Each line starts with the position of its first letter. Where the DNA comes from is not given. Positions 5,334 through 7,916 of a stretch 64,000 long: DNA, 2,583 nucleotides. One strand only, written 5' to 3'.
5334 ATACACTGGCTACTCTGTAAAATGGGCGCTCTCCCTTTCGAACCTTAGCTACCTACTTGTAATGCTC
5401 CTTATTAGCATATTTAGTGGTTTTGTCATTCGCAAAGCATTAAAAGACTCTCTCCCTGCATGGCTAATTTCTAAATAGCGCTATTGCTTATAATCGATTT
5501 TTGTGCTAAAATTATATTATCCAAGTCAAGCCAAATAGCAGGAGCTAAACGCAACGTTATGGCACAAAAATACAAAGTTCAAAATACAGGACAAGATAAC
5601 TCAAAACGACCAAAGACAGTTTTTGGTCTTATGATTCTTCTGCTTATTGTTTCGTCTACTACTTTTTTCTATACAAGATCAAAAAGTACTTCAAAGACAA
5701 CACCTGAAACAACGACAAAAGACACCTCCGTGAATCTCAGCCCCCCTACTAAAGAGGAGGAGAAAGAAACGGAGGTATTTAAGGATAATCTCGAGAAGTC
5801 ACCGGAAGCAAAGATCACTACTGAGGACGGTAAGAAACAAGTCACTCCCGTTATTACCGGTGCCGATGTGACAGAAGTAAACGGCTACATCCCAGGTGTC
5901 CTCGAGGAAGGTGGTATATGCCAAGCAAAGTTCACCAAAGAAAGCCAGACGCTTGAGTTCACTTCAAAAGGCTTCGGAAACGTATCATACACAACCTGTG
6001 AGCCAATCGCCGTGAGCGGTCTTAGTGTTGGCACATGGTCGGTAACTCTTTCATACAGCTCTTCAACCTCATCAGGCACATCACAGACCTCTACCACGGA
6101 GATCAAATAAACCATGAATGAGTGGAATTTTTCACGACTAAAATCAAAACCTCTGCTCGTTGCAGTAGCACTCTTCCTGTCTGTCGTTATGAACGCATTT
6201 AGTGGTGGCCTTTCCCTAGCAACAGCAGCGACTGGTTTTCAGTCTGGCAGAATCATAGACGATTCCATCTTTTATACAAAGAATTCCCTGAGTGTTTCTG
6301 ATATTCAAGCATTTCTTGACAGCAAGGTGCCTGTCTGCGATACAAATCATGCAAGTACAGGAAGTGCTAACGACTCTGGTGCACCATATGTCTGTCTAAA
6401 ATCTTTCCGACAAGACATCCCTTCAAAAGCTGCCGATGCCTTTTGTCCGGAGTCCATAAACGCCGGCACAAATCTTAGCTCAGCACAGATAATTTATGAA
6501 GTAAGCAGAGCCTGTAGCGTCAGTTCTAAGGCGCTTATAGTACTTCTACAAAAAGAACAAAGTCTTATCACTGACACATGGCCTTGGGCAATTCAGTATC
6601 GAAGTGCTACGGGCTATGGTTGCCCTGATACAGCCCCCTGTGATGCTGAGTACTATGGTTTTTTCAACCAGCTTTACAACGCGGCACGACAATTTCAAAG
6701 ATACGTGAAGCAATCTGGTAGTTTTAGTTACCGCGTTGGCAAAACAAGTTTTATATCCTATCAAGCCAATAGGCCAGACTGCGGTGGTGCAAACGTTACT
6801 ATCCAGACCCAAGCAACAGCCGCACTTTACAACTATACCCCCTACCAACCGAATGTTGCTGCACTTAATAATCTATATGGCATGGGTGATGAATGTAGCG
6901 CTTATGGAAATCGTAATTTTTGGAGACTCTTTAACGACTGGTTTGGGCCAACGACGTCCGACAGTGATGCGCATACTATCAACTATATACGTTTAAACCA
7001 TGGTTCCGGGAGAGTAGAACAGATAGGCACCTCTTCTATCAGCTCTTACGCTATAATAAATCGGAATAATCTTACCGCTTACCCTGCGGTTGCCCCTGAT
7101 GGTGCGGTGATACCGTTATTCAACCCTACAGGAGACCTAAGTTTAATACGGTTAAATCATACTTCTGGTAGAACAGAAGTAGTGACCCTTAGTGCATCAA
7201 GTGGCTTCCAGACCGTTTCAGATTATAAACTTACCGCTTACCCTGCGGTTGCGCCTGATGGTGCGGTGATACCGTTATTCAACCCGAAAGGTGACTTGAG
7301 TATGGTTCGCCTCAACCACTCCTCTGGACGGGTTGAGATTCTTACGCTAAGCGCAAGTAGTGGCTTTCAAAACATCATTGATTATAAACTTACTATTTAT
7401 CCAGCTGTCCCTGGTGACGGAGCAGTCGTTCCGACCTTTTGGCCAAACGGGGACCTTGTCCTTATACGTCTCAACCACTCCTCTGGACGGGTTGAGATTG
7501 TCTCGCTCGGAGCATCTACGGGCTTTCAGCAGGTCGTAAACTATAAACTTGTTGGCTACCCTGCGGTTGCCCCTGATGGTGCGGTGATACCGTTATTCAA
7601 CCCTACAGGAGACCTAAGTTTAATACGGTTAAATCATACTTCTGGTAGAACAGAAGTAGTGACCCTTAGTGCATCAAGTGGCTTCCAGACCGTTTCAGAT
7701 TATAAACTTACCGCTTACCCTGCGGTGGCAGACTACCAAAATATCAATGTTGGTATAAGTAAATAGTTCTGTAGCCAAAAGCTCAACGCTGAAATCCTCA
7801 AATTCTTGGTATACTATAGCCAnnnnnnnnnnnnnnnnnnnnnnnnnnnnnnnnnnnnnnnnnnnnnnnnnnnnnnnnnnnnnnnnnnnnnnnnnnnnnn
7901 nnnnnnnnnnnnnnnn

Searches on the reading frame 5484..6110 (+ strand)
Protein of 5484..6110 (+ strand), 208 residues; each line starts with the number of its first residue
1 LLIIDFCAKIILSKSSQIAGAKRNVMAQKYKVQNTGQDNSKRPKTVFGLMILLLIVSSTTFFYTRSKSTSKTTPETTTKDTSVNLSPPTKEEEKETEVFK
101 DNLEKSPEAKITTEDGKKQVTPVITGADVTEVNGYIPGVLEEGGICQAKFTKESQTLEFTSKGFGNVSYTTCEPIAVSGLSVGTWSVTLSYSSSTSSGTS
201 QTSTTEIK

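Call 3: search_protein_families(library=pfam, proteins=[window:5484-6110:+], max_evalue=0.01)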
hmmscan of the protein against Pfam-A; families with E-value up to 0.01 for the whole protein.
window:5484-6110:+ (208 aa): 0 families

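Call 5: search_protein_families(library=ncbifam, proteins=[window:5484-6110:+], max_evalue=0.01)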
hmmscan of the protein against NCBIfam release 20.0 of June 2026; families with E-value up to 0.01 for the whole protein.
window:5484-6110:+ (208 aa): 1 family
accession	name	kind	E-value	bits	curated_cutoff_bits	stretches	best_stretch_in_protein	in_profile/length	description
NF042931.1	SAG1386_EF1546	equivalog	0.0043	17.2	80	1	31-129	18-120/158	SAG1386/EF1546 family surface-associated protein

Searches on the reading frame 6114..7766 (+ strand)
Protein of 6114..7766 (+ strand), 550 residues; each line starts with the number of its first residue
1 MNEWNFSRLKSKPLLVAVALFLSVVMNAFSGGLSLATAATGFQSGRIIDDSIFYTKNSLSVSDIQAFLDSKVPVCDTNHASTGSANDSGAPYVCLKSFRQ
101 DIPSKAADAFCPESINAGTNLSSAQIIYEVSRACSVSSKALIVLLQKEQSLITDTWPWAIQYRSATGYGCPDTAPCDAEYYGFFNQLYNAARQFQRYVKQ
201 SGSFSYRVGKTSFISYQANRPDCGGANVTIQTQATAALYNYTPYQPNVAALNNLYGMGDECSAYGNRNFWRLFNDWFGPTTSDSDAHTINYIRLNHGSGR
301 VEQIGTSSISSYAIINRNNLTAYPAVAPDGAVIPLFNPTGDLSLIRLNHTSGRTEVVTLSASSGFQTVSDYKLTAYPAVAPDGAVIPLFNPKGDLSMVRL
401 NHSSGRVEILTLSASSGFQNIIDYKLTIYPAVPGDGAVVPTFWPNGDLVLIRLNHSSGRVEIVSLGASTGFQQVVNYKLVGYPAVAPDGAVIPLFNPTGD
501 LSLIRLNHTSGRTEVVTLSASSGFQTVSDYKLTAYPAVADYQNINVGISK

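Call 3: search_protein_families(library=pfam, proteins=[window:6114-7766:+], max_evalue=0.01)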
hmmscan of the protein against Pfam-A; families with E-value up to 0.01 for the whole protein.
window:6114-7766:+ (550 aa): 1 family
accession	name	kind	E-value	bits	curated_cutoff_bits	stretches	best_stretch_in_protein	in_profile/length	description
PF04303.18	PrpF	-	0.00012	21.6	27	0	378-410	309-341/371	PrpF protein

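Call 5: search_protein_families(library=ncbifam, proteins=[window:6114-7766:+], max_evalue=0.01)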
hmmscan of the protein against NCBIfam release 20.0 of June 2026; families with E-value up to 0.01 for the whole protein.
window:6114-7766:+ (550 aa): 2 families
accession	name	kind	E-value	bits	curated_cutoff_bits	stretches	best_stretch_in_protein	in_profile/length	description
NF000052.4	APH_9_Ia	exception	4.4e-07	29.5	680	0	341-383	62-108/330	aminoglycoside O-phosphotransferase APH(9)-Ia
TIGR02800.1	propeller_TolB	equivalog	0.00083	18.4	343.15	0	283-355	331-402/418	Tol-Pal system beta propeller repeat protein TolB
